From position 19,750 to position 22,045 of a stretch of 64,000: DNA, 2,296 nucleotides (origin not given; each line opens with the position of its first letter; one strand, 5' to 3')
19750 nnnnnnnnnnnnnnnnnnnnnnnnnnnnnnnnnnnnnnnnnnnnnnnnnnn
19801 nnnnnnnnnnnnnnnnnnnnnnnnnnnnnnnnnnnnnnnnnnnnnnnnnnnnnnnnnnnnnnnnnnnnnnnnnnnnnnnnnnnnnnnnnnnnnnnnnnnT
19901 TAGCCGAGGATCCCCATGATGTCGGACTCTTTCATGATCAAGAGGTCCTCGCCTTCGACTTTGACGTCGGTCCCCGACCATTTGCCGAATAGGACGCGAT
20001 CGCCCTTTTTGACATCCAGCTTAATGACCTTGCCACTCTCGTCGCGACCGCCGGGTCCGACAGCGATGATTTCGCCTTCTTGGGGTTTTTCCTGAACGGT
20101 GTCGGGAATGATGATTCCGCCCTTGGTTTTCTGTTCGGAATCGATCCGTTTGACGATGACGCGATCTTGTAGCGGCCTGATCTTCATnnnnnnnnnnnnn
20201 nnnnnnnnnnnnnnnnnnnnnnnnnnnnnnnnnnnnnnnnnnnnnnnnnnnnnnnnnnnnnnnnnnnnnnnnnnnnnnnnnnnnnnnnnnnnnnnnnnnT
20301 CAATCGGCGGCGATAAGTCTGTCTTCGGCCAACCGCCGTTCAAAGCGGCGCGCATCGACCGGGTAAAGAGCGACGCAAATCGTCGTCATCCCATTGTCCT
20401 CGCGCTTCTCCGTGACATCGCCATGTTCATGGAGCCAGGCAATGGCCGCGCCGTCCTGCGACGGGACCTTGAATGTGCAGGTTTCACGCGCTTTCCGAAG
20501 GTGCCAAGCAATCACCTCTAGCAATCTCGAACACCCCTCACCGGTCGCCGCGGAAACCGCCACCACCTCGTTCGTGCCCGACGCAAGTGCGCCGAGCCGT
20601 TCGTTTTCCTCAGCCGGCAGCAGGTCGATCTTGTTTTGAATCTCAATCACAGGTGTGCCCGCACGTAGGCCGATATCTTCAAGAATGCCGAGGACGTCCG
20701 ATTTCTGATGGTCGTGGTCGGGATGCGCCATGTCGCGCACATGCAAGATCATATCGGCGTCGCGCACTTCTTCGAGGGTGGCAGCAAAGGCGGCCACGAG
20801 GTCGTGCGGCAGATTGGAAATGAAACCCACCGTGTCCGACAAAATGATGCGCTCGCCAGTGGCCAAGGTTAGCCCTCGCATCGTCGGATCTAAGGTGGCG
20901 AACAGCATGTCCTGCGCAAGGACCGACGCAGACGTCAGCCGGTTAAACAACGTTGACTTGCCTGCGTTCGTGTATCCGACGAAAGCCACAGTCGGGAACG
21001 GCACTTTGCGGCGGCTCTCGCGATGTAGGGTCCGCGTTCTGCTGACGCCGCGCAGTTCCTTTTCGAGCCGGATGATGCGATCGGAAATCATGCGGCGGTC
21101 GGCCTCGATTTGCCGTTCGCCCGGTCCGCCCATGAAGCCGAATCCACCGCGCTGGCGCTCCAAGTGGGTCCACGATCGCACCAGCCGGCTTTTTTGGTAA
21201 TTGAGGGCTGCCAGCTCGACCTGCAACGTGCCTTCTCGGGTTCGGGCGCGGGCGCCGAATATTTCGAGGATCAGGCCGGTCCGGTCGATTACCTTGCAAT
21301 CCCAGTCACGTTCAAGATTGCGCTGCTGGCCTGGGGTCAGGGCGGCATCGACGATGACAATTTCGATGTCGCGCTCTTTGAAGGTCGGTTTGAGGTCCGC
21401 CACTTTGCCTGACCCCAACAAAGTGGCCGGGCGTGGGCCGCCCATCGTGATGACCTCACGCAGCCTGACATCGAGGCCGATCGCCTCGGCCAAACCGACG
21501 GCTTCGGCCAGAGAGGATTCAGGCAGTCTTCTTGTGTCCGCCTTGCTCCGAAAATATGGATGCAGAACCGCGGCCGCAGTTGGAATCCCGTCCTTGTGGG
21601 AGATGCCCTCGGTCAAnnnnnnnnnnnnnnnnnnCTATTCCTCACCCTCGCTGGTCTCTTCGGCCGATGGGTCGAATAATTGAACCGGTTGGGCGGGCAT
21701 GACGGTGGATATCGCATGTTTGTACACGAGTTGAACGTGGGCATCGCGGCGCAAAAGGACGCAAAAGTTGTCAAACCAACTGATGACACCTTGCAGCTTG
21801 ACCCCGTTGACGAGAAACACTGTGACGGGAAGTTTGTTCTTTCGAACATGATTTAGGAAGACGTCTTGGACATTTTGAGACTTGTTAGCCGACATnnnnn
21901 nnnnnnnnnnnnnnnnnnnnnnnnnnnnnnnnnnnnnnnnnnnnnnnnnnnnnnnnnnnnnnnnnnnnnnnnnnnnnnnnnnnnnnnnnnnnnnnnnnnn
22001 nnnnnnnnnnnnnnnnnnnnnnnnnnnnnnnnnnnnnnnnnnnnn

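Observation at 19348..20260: groES and groEL split by a 550-bp spacer carrying an opposite-strand Usg-like ORF, each chaperonin gene with its own CIRCE-like operator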

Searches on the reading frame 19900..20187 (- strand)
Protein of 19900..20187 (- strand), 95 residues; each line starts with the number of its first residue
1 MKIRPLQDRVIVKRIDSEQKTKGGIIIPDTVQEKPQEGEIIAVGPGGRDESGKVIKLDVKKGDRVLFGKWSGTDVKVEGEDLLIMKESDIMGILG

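Call 3: search_protein_families(library=pfam, proteins=[window:19900-20187:-], max_evalue=0.01)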
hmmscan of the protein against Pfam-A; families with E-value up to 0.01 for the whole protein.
window:19900-20187:- (95 aa): 1 family
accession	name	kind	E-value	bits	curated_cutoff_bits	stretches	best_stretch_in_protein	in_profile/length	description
PF00166.26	Cpn10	-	3.4e-36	123.6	21.1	1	2-93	1-92/93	Chaperonin 10 Kd subunit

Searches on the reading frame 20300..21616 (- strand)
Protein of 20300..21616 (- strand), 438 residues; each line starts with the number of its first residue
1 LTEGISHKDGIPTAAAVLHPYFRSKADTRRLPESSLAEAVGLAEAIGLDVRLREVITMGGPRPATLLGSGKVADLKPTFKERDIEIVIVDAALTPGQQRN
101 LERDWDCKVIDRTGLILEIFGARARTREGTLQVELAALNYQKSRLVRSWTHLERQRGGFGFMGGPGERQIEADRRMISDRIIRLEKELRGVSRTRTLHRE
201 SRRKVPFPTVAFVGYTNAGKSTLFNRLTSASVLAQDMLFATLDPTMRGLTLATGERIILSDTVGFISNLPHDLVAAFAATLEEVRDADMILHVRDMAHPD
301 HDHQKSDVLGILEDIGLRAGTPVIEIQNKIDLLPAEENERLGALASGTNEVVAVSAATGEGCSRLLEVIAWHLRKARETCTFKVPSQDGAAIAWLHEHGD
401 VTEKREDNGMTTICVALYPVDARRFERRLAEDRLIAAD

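Call 3: search_protein_families(library=pfam, proteins=[window:20300-21616:-], max_evalue=0.01)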
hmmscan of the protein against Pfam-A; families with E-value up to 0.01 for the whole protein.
window:20300-21616:- (438 aa): 9 families
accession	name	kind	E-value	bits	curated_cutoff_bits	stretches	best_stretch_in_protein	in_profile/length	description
PF16360.10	GTP-bdg_M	-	1.7e-28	99.4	29.5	1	123-202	1-79/79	GTP-binding GTPase Middle Region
PF13167.11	GTP-bdg_N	-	2.4e-25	89.4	25.4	1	33-120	1-88/89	GTP-binding GTPase N-terminal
PF01926.29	MMR_HSR1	-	6.2e-20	71.9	21.9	1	209-329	1-113/113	50S ribosome-binding GTPase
PF19275.4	HflX_C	-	1.3e-11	44.8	26.4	1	345-431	6-93/102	HflX C-terminal domain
PF00350.29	Dynamin_N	-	0.00029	21.4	27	1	210-244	1-35/168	Dynamin family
PF02421.24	FeoB_N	-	0.00041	20.3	27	1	209-299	2-91/156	Ferrous iron transport protein B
PF03193.22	RsgA_GTPase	-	0.00057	20.2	30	0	208-233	107-132/174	RsgA GTPase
PF00009.33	GTP_EFTU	-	0.0032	17.5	26.5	0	208-230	4-26/188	Elongation factor Tu GTP binding domain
PF00005.33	ABC_tran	-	0.0085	17.1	25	0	209-231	13-35/137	ABC transporter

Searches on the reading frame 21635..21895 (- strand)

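Call 3: search_protein_families(library=pfam, proteins=[window:21635-21895:-], max_evalue=0.01)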
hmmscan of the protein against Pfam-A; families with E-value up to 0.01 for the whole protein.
window:21635-21895:- (86 aa): 2 families
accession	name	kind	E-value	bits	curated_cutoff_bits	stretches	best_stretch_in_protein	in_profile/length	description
PF17209.9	Hfq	-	8.4e-33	112.2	27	1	9-72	1-64/64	Hfq protein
PF21979.2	Hfq_1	-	1.8e-06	28.4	27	1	19-65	12-59/61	Hfq related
